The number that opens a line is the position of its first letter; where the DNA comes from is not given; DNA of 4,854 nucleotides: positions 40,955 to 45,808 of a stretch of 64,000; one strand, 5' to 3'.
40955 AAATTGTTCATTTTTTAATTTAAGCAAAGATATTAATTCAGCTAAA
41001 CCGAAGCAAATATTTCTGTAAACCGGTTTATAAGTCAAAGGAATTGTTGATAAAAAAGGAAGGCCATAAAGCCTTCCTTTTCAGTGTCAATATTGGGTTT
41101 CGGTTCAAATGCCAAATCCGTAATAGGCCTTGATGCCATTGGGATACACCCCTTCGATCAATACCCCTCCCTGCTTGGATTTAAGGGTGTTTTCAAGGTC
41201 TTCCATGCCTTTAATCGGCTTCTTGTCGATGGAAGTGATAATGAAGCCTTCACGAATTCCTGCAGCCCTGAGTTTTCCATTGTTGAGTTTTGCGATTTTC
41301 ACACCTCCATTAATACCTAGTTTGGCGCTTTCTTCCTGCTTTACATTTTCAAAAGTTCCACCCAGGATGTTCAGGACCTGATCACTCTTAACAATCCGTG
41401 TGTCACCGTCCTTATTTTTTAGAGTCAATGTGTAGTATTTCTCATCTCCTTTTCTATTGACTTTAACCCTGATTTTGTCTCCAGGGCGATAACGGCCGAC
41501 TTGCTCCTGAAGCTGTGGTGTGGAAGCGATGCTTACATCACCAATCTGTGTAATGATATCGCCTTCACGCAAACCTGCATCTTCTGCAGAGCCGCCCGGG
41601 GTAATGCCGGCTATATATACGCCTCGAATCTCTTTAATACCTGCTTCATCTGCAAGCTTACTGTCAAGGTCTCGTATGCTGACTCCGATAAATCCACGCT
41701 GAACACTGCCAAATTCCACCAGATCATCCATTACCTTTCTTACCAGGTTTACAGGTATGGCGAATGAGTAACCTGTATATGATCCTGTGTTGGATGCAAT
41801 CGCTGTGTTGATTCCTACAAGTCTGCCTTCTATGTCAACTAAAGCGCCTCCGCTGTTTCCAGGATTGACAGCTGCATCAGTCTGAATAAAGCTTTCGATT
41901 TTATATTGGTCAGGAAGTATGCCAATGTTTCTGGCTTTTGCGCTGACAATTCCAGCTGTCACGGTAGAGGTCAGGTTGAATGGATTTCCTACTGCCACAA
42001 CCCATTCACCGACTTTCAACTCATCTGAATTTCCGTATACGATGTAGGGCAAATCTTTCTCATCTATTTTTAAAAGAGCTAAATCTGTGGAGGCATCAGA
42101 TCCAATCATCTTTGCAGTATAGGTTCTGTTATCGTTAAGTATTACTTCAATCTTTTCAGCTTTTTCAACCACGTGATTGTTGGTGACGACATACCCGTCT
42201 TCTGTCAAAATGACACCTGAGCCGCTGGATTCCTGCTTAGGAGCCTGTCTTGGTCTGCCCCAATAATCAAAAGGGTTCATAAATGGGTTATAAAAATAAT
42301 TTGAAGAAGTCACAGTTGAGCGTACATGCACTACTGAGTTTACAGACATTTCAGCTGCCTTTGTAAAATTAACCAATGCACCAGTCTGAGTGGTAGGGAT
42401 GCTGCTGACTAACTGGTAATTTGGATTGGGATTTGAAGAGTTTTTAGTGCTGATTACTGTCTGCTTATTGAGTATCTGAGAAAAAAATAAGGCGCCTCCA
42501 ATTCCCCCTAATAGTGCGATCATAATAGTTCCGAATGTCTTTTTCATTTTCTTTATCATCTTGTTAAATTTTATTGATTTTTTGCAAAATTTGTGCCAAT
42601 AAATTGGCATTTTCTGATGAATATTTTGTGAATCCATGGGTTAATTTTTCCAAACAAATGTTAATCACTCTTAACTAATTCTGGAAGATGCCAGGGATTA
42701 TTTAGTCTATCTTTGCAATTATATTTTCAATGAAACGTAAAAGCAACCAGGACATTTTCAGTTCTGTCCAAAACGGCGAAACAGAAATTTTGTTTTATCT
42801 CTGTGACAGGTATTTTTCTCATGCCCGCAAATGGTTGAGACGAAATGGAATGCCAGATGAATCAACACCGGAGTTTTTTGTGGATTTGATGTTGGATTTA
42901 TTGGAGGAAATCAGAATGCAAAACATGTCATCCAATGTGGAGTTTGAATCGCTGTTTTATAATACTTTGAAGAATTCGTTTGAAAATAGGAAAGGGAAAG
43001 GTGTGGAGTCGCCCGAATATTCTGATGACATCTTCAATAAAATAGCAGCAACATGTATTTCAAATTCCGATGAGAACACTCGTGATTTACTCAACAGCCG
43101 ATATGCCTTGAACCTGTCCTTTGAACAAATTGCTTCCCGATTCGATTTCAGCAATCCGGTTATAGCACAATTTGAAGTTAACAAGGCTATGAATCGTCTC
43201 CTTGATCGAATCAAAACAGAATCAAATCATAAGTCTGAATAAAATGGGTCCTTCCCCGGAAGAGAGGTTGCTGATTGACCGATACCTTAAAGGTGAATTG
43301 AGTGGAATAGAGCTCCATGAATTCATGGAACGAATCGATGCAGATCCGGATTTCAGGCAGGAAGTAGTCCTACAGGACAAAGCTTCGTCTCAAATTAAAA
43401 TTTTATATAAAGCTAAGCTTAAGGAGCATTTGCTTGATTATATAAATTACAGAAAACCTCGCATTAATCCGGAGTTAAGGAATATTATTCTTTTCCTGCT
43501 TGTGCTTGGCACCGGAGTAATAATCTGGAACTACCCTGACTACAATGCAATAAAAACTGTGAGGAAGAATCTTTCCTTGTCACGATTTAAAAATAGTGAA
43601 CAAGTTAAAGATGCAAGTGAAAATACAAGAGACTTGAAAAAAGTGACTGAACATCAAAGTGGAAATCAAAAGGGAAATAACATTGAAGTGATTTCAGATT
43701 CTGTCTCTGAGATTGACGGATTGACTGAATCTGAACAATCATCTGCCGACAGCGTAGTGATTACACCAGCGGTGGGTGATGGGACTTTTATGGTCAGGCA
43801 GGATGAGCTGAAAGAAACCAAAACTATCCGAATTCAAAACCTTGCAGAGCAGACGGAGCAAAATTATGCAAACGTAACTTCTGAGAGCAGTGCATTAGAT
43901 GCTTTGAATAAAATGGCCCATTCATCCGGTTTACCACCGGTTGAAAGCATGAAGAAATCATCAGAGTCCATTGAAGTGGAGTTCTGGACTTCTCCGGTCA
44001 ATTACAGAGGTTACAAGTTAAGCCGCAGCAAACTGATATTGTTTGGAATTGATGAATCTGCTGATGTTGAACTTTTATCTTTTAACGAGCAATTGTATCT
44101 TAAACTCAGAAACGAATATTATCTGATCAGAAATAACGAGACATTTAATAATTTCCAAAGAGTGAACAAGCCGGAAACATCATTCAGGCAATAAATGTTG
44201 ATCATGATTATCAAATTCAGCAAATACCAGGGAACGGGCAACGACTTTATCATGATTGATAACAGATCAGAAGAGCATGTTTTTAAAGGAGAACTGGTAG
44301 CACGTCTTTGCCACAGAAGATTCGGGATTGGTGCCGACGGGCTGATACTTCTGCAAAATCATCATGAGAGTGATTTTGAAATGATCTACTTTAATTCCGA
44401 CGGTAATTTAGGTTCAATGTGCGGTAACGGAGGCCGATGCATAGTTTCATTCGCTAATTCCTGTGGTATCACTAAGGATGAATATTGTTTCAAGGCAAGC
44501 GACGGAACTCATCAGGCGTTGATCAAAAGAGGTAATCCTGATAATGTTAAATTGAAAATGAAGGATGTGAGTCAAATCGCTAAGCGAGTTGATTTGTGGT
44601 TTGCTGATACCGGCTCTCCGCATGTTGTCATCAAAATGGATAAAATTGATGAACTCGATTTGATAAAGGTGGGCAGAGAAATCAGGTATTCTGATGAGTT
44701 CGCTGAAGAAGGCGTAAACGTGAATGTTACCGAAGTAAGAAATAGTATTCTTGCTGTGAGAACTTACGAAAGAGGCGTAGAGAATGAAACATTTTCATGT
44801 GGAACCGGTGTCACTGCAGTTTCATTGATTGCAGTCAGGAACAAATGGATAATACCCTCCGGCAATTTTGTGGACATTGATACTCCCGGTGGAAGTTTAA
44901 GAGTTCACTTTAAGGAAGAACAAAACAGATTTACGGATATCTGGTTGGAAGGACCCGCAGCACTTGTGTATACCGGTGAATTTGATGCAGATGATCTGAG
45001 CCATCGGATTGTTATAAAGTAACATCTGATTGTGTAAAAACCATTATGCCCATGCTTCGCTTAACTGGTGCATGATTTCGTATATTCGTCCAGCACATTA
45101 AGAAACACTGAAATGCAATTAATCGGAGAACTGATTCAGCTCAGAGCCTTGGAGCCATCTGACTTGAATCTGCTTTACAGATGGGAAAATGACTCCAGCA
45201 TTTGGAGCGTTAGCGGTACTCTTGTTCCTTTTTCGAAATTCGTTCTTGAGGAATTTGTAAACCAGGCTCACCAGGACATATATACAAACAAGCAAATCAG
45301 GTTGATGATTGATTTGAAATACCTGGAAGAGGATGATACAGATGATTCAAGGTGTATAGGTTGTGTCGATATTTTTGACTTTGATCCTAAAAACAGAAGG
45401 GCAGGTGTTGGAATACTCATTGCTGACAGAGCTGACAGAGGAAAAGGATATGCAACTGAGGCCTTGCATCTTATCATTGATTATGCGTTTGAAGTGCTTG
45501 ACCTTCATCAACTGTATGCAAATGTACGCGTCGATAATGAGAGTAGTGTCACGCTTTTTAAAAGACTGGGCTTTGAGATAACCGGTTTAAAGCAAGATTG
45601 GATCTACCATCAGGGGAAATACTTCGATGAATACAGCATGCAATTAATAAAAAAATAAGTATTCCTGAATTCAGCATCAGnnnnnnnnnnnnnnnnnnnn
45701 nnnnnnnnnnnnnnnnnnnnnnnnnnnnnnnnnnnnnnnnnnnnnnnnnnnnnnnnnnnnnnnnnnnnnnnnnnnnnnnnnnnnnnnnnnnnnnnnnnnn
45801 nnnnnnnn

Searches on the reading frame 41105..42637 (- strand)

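Call 34: search_protein_families(library=pfam, proteins=[window:41105-42637:-], max_evalue=0.001)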
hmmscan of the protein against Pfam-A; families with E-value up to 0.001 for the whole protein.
window:41105-42637:- (510 aa): 6 families
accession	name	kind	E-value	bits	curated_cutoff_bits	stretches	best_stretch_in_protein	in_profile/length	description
PF13365.12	Trypsin_2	-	3.6e-36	125.5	27.6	1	139-276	1-144/144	Trypsin-like peptidase domain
PF13180.12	PDZ_2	-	1e-19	71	27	1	315-406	1-80/80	PDZ domain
PF00089.32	Trypsin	-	4.1e-18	66.5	20.6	1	136-301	20-218/220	Trypsin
PF00595.29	PDZ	-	2.6e-14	53.8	23.2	1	313-393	8-80/81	PDZ domain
PF17820.7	PDZ_6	-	4.7e-13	49.1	27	1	342-378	2-38/54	PDZ domain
PF12812.13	PDZ_1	-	3.3e-06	27.5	28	1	418-486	4-73/78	PDZ-like domain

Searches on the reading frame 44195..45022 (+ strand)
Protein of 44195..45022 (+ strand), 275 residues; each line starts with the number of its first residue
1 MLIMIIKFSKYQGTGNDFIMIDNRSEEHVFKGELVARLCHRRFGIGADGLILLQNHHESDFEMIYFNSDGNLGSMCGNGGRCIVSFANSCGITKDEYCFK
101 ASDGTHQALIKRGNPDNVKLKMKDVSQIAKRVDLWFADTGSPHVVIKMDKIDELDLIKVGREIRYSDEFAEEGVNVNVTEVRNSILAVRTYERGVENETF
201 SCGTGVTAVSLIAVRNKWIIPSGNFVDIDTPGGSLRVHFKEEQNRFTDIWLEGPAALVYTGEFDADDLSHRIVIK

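Call 35: search_protein_families(library=pfam, proteins=[window:44195-45022:+], max_evalue=0.001)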
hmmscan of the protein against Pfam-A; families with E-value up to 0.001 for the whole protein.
window:44195-45022:+ (275 aa): 1 family
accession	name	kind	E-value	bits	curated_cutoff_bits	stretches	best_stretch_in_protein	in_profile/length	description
PF01678.24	DAP_epimerase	-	2.4e-39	134.6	34.7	2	8-122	1-115/121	Diaminopimelate epimerase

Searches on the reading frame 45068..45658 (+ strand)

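Call 35: search_protein_families(library=pfam, proteins=[window:45068-45658:+], max_evalue=0.001)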
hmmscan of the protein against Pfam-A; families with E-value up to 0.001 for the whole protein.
window:45068-45658:+ (196 aa): 4 families
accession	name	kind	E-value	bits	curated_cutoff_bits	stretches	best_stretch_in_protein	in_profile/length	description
PF13302.13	Acetyltransf_3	-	4.8e-22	79.6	25.4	1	24-170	3-138/138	Acetyltransferase (GNAT) domain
PF13420.13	Acetyltransf_4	-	8.7e-16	58.8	24.3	1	91-188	56-153/155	Acetyltransferase (GNAT) domain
PF00583.31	Acetyltransf_1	-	2e-11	44.6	20.7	1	92-169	40-116/116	Acetyltransferase (GNAT) family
PF13523.12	Acetyltransf_8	-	7.1e-09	35.9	27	1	31-172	4-140/145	Acetyltransferase (GNAT) domain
